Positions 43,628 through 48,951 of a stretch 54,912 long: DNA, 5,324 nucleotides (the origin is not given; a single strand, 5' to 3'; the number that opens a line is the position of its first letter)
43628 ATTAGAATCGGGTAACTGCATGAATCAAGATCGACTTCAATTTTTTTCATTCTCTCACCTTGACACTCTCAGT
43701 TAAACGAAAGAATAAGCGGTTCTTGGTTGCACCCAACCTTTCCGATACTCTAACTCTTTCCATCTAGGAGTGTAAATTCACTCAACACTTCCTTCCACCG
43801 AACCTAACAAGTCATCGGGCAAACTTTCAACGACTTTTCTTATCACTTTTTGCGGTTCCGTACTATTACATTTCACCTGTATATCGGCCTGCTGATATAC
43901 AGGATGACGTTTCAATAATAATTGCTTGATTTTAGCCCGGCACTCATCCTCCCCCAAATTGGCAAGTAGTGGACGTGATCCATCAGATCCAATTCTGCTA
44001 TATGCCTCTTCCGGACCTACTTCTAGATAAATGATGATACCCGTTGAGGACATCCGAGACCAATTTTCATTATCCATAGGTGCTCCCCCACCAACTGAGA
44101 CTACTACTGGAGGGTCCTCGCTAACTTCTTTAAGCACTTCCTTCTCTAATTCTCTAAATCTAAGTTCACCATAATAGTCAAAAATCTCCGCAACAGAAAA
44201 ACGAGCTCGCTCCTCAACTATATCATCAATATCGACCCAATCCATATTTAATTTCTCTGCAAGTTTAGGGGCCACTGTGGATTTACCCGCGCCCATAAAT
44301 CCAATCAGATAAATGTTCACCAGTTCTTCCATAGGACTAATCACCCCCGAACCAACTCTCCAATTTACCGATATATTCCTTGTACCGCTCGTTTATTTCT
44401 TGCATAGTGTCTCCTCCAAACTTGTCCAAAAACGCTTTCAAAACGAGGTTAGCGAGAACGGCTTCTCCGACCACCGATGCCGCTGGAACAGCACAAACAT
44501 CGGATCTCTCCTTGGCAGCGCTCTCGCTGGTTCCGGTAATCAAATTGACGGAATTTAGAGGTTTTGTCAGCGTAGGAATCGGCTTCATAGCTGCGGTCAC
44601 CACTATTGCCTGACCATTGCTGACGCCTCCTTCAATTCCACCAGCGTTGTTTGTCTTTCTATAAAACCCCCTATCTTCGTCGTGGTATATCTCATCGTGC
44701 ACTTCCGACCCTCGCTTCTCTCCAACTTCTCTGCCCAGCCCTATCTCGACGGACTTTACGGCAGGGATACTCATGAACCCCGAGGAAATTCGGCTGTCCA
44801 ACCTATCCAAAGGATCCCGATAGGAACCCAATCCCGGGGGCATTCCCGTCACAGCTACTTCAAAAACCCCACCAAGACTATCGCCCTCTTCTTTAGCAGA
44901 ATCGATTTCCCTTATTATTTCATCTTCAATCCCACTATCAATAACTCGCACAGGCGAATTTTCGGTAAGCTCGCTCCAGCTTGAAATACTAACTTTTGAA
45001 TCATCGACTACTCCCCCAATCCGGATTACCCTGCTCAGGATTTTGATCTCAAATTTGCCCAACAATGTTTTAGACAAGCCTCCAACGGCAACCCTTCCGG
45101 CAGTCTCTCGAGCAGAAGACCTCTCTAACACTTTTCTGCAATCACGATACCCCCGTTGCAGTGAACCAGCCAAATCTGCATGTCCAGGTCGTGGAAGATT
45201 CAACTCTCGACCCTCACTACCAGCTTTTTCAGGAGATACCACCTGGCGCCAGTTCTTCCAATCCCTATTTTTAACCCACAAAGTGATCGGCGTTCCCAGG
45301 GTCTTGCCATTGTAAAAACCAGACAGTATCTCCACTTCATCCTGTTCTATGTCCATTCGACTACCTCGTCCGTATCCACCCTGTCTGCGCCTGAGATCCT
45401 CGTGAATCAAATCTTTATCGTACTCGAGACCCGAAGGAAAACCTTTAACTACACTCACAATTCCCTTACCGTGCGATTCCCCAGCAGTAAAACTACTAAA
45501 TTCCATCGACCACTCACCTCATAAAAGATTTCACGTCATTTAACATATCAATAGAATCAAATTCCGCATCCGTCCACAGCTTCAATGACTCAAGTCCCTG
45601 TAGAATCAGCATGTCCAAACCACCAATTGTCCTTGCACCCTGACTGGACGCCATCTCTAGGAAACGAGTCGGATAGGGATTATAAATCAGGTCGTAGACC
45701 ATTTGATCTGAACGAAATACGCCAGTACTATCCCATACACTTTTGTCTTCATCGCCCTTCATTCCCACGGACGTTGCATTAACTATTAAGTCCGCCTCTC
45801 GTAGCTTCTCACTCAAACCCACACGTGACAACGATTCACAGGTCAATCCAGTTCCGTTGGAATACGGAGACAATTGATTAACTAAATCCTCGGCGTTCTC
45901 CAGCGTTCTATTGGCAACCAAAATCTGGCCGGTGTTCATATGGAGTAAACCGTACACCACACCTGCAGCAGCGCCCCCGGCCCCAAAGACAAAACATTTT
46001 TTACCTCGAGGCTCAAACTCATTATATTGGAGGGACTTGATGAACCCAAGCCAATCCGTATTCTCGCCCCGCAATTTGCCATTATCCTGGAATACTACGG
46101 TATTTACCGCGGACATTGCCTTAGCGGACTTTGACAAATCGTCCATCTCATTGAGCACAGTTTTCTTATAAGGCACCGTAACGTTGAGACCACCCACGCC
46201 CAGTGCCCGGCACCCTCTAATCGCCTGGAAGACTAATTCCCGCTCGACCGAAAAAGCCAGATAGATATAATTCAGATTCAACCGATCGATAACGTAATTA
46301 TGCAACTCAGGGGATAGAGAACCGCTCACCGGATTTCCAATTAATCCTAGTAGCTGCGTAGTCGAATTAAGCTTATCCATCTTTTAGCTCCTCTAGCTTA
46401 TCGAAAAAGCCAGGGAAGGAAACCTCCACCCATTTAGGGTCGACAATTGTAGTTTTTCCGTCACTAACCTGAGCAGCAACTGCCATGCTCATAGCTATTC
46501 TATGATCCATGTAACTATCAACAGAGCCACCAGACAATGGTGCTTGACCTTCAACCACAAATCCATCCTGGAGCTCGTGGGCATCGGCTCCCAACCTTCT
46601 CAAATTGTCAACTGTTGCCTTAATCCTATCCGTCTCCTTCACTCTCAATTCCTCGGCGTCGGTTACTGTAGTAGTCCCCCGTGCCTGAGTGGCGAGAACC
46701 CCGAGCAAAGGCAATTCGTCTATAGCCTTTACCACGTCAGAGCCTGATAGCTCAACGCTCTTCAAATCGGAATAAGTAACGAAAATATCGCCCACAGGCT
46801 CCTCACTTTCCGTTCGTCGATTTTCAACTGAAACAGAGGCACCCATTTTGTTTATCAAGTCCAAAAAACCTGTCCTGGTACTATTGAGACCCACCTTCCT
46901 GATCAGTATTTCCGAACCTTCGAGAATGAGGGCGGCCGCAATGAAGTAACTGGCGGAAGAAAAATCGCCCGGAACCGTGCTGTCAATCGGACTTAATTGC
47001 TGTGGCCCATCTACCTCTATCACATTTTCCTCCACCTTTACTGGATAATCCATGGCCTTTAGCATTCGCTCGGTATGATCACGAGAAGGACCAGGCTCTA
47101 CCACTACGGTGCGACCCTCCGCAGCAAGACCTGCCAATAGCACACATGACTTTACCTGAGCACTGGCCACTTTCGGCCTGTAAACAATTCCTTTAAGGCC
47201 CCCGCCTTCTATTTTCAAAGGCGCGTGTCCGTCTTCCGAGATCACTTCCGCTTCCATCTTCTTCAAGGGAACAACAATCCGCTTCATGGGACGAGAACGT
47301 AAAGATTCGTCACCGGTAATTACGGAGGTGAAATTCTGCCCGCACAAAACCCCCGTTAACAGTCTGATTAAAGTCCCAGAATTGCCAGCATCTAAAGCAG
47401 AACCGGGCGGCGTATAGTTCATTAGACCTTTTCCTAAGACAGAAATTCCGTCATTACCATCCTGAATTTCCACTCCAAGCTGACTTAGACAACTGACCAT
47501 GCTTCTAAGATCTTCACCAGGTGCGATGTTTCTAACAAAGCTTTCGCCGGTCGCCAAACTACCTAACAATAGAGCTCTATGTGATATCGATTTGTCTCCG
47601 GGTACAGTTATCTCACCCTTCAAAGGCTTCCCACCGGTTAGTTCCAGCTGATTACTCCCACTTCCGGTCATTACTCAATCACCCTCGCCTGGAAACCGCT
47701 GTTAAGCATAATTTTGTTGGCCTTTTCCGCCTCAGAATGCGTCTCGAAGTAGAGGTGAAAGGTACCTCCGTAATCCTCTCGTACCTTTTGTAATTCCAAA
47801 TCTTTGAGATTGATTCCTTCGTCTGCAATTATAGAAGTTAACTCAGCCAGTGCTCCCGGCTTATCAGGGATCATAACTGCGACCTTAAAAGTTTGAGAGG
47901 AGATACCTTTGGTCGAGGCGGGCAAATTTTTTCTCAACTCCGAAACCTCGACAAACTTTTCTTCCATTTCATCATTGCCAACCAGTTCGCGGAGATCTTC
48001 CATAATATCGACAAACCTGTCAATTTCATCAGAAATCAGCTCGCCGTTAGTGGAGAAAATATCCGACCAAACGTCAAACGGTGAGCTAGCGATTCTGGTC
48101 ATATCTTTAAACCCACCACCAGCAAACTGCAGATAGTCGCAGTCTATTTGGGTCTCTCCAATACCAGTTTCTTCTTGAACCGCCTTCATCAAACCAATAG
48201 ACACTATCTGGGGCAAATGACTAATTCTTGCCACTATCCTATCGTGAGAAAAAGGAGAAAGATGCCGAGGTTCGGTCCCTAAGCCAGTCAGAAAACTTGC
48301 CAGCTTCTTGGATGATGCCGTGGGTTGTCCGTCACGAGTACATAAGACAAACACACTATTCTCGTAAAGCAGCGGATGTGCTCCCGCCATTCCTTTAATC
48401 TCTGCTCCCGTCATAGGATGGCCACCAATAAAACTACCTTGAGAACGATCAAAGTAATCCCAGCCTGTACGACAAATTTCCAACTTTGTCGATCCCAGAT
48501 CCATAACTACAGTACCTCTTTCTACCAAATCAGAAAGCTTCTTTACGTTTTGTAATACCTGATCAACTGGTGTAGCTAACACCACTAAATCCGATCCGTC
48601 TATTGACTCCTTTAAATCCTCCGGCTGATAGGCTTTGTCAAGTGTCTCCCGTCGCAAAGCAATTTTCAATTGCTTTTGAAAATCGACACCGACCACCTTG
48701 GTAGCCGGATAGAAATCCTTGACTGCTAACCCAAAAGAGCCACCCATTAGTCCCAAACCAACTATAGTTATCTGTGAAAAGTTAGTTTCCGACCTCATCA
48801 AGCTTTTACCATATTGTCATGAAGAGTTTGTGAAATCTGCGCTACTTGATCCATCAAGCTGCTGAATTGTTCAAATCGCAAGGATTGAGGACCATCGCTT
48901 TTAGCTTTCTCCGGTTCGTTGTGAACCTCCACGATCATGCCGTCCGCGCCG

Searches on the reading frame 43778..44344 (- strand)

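Call 4: search_protein_families(library=pfam, proteins=[window:43778-44344:-])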
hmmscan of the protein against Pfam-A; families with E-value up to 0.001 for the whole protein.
window:43778-44344:- (188 aa): 4 families
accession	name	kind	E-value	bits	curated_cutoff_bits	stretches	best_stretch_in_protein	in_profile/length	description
PF01202.28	SKI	-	1.8e-44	152.1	22.1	1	17-175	1-158/159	Shikimate kinase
PF13238.12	AAA_18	-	7.9e-08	33.3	29.4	1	11-123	1-113/128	AAA domain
PF13207.12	AAA_17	-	5.7e-05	23.8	27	1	15-122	2-123/136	AAA domain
PF13671.12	AAA_33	-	0.0002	22.1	27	1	11-47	2-38/143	AAA domain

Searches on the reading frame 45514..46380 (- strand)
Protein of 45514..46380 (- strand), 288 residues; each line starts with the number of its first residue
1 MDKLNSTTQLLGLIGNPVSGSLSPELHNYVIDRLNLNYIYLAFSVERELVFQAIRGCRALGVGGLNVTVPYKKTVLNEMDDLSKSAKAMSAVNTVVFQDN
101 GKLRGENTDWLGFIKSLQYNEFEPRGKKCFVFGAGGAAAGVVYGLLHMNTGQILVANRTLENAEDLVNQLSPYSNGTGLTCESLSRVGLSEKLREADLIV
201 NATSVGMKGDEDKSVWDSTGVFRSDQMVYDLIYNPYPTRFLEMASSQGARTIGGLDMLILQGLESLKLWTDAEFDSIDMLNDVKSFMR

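Call 4: search_protein_families(library=pfam, proteins=[window:45514-46380:-])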
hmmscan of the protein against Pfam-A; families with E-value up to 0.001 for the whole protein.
window:45514-46380:- (288 aa): 3 families
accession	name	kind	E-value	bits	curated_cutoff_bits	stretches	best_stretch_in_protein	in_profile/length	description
PF08501.16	Shikimate_dh_N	-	1.5e-25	89.7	27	1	13-95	1-83/83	Shikimate dehydrogenase substrate binding domain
PF01488.26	Shikimate_DH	-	7.4e-08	33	24.3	1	125-204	11-84/138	Shikimate / quinate 5-dehydrogenase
PF18317.6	SDH_C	-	7.1e-05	22.9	25.8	1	254-273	1-20/31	Shikimate 5'-dehydrogenase C-terminal domain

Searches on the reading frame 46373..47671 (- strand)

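Call 4: search_protein_families(library=pfam, proteins=[window:46373-47671:-])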
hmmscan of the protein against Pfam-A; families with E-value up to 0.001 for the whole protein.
window:46373-47671:- (432 aa): 1 family
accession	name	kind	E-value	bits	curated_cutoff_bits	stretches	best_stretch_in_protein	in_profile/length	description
PF00275.25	EPSP_synthase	-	1.7e-121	406.3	22.8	1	12-426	2-417/417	EPSP synthase (3-phosphoshikimate 1-carboxyvinyltransferase)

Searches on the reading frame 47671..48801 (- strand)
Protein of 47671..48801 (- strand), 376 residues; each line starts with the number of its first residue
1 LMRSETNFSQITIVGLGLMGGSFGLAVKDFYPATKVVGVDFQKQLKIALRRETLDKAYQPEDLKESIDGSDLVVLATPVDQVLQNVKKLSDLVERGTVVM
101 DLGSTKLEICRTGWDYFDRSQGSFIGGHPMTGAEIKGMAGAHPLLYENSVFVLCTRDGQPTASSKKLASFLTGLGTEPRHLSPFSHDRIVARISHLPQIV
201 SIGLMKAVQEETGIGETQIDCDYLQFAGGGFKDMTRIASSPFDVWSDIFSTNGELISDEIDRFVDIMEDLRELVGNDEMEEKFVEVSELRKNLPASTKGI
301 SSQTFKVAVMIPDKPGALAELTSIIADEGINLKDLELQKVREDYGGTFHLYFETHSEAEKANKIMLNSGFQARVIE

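Call 4: search_protein_families(library=pfam, proteins=[window:47671-48801:-])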
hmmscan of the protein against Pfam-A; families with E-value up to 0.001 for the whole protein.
window:47671-48801:- (376 aa): 6 families
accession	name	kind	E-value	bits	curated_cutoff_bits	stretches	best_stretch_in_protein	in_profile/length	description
PF02153.23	PDH_N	-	3.3e-23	82.3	26.5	1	23-175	1-149/154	Prephenate dehydrogenase, nucleotide-binding domain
PF20463.3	PDH_C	-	3.2e-19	69.6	22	1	183-285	2-98/102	Prephenate dehydrogenase, dimerization domain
PF01842.31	ACT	-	1.4e-06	28.4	27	1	310-353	6-47/66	ACT domain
PF03446.21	NAD_binding_2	-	3.2e-06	27.7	21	1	10-137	1-126/161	NAD binding domain of 6-phosphogluconate dehydrogenase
PF13291.12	ACT_4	-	5.2e-05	24.3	27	1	304-350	6-52/80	ACT domain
PF22629.2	ACT_AHAS_ss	-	7.2e-05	23.3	27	0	310-360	4-54/67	AHAS small subunit-like ACT domain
